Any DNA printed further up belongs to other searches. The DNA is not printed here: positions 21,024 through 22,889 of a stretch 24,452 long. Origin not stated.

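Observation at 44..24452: Two parallel 'aryl-acid CoA ligase + UbiD-type decarboxylase + TRAP uptake + sigma-54 activator' modules sharing one ubiX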

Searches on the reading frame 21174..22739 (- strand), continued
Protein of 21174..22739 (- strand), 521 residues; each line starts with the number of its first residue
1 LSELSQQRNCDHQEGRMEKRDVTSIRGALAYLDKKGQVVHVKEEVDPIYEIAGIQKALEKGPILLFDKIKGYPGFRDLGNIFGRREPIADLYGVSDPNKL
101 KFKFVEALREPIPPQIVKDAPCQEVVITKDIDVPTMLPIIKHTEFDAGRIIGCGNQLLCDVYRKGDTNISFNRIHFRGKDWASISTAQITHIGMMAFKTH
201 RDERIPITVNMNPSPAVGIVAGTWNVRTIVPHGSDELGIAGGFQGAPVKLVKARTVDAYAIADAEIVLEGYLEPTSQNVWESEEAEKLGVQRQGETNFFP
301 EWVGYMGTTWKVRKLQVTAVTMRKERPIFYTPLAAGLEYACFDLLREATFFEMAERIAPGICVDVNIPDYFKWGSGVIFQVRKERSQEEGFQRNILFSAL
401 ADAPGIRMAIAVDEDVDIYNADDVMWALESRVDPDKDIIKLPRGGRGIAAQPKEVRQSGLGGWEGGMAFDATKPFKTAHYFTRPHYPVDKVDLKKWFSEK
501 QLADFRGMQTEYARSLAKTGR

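Call 71: find_related_loci(query=A2, collection=metagenome_contigs, flank=10000)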
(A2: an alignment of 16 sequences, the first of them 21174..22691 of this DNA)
Query A2 (505 aa) in metagenome_contigs; peptide patterns used: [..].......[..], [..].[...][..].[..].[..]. (x = any residue, [..] = any of these).
600 stretches matched a pattern (row limit reached: there are more); 544 encode a relative of the query (tblastn E <= 1e-3); the best 80 are kept; 80 distinct loci.
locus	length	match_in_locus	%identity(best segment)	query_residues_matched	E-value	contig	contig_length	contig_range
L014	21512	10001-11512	88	1-504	0e+0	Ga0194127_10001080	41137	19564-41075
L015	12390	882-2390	83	1-504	0e+0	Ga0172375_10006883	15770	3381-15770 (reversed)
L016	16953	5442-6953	84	1-504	0e+0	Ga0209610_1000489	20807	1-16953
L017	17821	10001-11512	83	1-504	0e+0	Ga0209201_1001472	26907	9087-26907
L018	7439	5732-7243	82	1-504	0e+0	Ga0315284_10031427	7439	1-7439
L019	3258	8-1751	82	1-504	0e+0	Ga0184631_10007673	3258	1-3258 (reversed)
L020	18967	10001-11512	81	1-504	0e+0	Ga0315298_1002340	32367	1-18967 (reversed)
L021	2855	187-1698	81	1-504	0e+0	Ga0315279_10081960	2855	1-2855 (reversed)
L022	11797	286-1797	80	1-504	0e+0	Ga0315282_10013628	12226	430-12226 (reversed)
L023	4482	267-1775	81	1-504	0e+0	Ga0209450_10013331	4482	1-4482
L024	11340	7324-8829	81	1-505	0e+0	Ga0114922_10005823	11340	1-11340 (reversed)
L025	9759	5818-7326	80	2-504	0e+0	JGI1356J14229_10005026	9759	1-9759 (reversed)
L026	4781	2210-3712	80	3-504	0e+0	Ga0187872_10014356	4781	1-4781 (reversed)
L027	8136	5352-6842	81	6-505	0e+0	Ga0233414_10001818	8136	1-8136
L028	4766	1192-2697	80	3-505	0e+0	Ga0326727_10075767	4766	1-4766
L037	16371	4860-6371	79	1-504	0e+0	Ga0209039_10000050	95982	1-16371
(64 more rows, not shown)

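Call 75: search_protein_families(library=pfam, proteins=[L015:13-675:+, L015:7434-7934:+, L015:8633-9652:+, L015:9794-10306:-, L015:11287-11904:+, L014:13138-14250:+, L014:14339-15340:+, L014:15337-16491:+, L014:16967-18871:+, L014:9078-9623:-])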
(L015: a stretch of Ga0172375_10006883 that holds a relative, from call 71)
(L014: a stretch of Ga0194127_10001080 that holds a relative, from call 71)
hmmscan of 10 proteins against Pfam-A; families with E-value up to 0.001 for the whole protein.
L015:13-675:+ (220 aa): 1 family
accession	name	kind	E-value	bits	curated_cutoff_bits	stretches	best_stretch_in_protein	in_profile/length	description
PF13546.12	DDE_5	-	1.7e-07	31.5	27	1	3-79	192-266/272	DDE superfamily endonuclease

L015:7434-7934:+ (166 aa): 1 family
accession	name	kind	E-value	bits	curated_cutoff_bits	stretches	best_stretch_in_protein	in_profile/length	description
PF00072.30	Response_reg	-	8.2e-12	45.7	30.2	1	17-111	1-100/111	Response regulator receiver domain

L015:8633-9652:+ (339 aa): 1 family
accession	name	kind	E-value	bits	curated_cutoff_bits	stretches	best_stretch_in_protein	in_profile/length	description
PF04909.20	Amidohydro_2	-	1.3e-33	117.5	26.4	1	7-326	1-283/289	Amidohydrolase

L015:9794-10306:- (170 aa): 0 families

L015:11287-11904:+ (205 aa): 1 family
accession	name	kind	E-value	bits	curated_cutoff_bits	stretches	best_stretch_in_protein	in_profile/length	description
PF02441.25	Flavoprotein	-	8.6e-41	139.7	22.7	1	5-173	2-160/162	Flavoprotein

L014:13138-14250:+ (370 aa): 1 family
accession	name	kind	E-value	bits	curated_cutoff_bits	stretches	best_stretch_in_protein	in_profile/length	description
PF00724.26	Oxidored_FMN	-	1.3e-67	229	27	1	8-339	2-336/342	NADH:flavin oxidoreductase / NADH oxidase family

L014:14339-15340:+ (333 aa): 1 family
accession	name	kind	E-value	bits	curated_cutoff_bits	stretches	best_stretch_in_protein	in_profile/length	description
PF04909.20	Amidohydro_2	-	9.5e-31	108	26.4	1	3-327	1-287/289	Amidohydrolase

L014:15337-16491:+ (384 aa): 2 families
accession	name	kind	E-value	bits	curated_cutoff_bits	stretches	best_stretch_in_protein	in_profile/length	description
PF16868.10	NMT1_3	-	9.7e-37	127.6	27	1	79-366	1-289/289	NMT1-like family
PF09084.16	NMT1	-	0.00011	22.6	20.5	1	111-268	26-172/216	NMT1/THI5 like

L014:16967-18871:+ (634 aa): 1 family
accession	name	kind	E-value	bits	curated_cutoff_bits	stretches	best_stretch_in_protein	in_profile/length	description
PF06808.19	DctM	-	2.8e-95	320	23.8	1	114-551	3-411/413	Tripartite ATP-independent periplasmic transporter, DctM component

L014:9078-9623:- (181 aa): 3 families
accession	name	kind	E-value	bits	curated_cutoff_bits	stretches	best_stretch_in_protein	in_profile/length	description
PF01047.28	MarR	-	4.2e-08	33.4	24.6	1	64-121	3-59/59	MarR family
PF12802.13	MarR_2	-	2.1e-07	31.4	27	1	63-120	4-61/61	MarR family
PF13463.12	HTH_27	-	0.00012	22.7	22.2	1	76-129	15-68/68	Winged helix DNA-binding domain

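Call 78: search_dna_similar(query=window:21174-22691:-, collection=plasmids, mode=protein, max_rows=15, max_evalue=1e-30)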
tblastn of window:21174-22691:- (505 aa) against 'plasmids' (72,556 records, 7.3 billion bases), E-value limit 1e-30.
Records with a match: 91; places in all: 92; records where one place covers at least 80% of the query: 91.
Best place of each record, by identity: <60% 91.
By first word of the organism name: Pantoea 12; Rahnella 11; Klebsiella 9; Paraburkholderia 9; Clostridium 9; Ligilactobacillus 9; Caballeronia 5; Escherichia 4; Enterobacter 4; Enterococcus 4; and 12 more.
By predicted mobility (MOB-suite, as given by PLSDB): non-mobilizable 77; conjugative 8; mobilizable 6.
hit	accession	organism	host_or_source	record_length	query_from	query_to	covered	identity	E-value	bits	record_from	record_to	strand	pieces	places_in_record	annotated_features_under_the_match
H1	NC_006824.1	Aromatoleum aromaticum EbN1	-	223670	6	505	99%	40.0%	2e-101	341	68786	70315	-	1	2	UbiD family decarboxylase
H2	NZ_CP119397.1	Chimaeribacter arupi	Homo sapiens,blood culture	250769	6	480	94%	32.1%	1e-49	190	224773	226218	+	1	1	UbiD family decarboxylase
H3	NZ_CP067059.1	Rahnella aceris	-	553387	2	490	97%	30.9%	2e-50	192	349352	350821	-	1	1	UbiD family decarboxylase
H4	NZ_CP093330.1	Rahnella aceris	whole organism,grassland soil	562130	2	490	97%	30.9%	2e-50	192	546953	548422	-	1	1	UbiD family decarboxylase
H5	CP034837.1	Rahnella aquatilis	Food spoilage microflora,food/cold ...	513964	2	490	97%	30.9%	3e-50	192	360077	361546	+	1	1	UbiD family decarboxylase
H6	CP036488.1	Rahnella aquatilis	cell culture,Rice-wheat rotation soil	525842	2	490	97%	30.9%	3e-50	192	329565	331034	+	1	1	UbiD family decarboxylase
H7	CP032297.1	Rahnella aquatilis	Sakura tree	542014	2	490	97%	30.9%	3e-50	192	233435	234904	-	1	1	UbiD family decarboxylase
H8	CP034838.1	Rahnella aquatilis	Food spoilage microflora,food/cold ...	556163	2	490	97%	30.9%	3e-50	192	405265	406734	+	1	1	UbiD family decarboxylase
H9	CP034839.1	Rahnella aquatilis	Food spoilage microflora,food/cold ...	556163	2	490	97%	30.9%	3e-50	192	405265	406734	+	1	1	UbiD family decarboxylase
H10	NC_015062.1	Rahnella aceris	-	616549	2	490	97%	30.9%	3e-50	192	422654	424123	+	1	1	UbiD family decarboxylase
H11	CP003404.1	Rahnella aquatilis HX2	-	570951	2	490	97%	30.9%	5e-50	191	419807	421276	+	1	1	carboxylyase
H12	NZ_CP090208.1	Pantoea agglomerans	pure culture,Braised chicken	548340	6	480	94%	31.7%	1e-50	193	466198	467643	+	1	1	UbiD family decarboxylase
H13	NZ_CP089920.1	Rahnella victoriana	single cell,soil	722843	2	490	97%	30.7%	1e-49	190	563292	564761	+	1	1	UbiD family decarboxylase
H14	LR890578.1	Escherichia coli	Homo sapiens,rectal swab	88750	3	494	97%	30.1%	2e-48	187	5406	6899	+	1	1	none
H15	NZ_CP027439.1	Escherichia coli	-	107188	3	495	98%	30.0%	2e-47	184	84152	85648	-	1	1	UbiD family decarboxylase | UbiX family flavin prenyltransferase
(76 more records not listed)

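Call 79: get_annotated_region(hit=H1, flank=9000)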
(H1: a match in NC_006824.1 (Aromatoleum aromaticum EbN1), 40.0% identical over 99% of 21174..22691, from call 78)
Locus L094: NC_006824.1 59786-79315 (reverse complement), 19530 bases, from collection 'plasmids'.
description: Aromatoleum aromaticum EbN1 plasmid 2, complete sequence
organism: Aromatoleum aromaticum EbN1 (NCBI taxid 76114)
taxonomy: Bacteria; Pseudomonadota; Betaproteobacteria; Rhodocyclales; Rhodocyclaceae; Aromatoleum; Aromatoleum aromaticum; Aromatoleum aromaticum EbN1
host: -; source: -; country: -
typing (MOB-suite, as given by PLSDB): conjugative; replicon rep_cluster_1841; relaxase MOBP; mating-pair formation MPF_T
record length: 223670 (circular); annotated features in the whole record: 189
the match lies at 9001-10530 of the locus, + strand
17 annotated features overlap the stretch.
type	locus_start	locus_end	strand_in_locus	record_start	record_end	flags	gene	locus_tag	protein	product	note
CDS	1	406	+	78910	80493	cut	-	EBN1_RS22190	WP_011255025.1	UbiD family decarboxylase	-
CDS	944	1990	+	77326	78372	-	-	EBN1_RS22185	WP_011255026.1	ABC transporter substrate-binding protein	-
CDS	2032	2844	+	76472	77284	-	-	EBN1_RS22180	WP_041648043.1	ABC transporter ATP-binding protein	GO:0006810 - transport [Evidence IEA]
CDS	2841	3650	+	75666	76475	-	-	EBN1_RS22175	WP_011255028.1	ABC transporter permease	-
CDS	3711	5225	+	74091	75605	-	-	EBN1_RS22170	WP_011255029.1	UbiD family decarboxylase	-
CDS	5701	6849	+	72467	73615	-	-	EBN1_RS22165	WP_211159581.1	porin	-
CDS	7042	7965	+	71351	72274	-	-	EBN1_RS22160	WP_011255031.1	DMT family transporter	-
CDS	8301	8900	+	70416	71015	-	-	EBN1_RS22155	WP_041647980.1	UbiX family flavin prenyltransferase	-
CDS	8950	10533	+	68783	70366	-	-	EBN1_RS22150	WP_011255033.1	UbiD family decarboxylase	-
CDS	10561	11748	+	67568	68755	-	-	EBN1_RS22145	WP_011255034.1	CoA transferase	-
CDS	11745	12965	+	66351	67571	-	-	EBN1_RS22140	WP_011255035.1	CoA transferase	-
CDS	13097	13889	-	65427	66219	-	-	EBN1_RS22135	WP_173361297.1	IS5 family transposase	-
CDS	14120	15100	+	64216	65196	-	-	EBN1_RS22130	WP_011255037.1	TAXI family TRAP transporter solute-binding subunit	GO:0006810 - transport [Evidence IEA]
CDS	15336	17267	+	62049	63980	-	-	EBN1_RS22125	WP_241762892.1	TRAP transporter fused permease subunit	-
CDS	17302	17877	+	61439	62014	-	-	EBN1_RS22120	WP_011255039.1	hypothetical protein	-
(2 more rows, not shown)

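Call 96: list_cluster_members(proteins=[P0131, P0233, P0189, P0126, P0124, P0185, P0137, P0138, P0208, P0140])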
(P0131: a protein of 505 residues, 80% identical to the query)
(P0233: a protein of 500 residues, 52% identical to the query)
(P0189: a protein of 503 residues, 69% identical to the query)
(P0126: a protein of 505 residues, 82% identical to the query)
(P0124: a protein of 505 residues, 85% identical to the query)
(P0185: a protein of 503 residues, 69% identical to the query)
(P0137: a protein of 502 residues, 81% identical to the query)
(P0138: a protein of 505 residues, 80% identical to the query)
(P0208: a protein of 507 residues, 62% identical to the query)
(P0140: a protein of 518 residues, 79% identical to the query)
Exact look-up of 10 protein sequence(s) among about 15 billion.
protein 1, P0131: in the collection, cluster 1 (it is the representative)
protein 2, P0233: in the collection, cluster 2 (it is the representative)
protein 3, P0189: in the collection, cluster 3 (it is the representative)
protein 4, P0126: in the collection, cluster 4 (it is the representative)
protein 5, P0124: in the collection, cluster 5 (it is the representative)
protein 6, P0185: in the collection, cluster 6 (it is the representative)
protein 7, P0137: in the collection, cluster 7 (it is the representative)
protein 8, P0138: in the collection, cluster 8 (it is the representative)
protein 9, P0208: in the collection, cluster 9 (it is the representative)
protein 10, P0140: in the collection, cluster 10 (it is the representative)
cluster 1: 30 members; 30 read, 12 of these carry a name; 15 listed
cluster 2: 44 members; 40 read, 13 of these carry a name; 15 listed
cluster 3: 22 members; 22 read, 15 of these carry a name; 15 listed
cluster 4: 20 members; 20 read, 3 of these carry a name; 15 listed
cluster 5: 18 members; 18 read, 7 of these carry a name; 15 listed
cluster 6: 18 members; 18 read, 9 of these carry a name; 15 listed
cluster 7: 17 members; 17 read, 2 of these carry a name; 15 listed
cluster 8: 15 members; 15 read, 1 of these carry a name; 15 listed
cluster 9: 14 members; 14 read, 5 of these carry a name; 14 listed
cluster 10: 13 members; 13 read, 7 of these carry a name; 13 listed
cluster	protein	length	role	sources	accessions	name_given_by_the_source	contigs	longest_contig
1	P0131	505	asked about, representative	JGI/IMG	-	UbiD family decarboxylase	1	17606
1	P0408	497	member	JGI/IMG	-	4-hydroxy-3-polyprenylbenzoate decarboxylase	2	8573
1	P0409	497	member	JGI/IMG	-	4-hydroxy-3-polyprenylbenzoate decarboxylase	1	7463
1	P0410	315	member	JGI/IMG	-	4-hydroxy-3-polyprenylbenzoate decarboxylase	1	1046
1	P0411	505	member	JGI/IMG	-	UbiD family decarboxylase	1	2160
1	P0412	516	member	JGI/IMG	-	gallate decarboxylase subunit C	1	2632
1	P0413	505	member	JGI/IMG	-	4-hydroxy-3-polyprenylbenzoate decarboxylase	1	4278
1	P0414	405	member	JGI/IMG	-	4-hydroxy-3-polyprenylbenzoate decarboxylase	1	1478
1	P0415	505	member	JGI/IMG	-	UbiD family decarboxylase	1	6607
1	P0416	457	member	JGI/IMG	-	gallate decarboxylase subunit C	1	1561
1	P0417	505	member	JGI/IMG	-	UbiD family decarboxylase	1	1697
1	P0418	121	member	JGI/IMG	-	4-hydroxy-3-polyprenylbenzoate decarboxylase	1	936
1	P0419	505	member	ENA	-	-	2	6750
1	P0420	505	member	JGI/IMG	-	-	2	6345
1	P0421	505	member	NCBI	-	-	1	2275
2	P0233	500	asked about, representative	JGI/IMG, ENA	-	-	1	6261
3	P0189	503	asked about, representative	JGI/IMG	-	-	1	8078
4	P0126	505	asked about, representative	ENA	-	-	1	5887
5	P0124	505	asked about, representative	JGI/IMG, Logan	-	4-hydroxy-3-polyprenylbenzoate decarboxylase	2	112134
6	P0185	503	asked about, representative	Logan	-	-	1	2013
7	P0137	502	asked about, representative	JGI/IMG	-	UbiD family decarboxylase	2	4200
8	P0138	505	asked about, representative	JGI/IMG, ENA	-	-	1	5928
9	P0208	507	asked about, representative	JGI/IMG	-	4-hydroxy-3-polyprenylbenzoate decarboxylase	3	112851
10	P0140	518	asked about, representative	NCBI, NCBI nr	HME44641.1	MAG TPA: UbiD family decarboxylase [Syntrophorhabdales bacterium] | UbiD family decarboxylase [Syntrophorhabdales bacterium]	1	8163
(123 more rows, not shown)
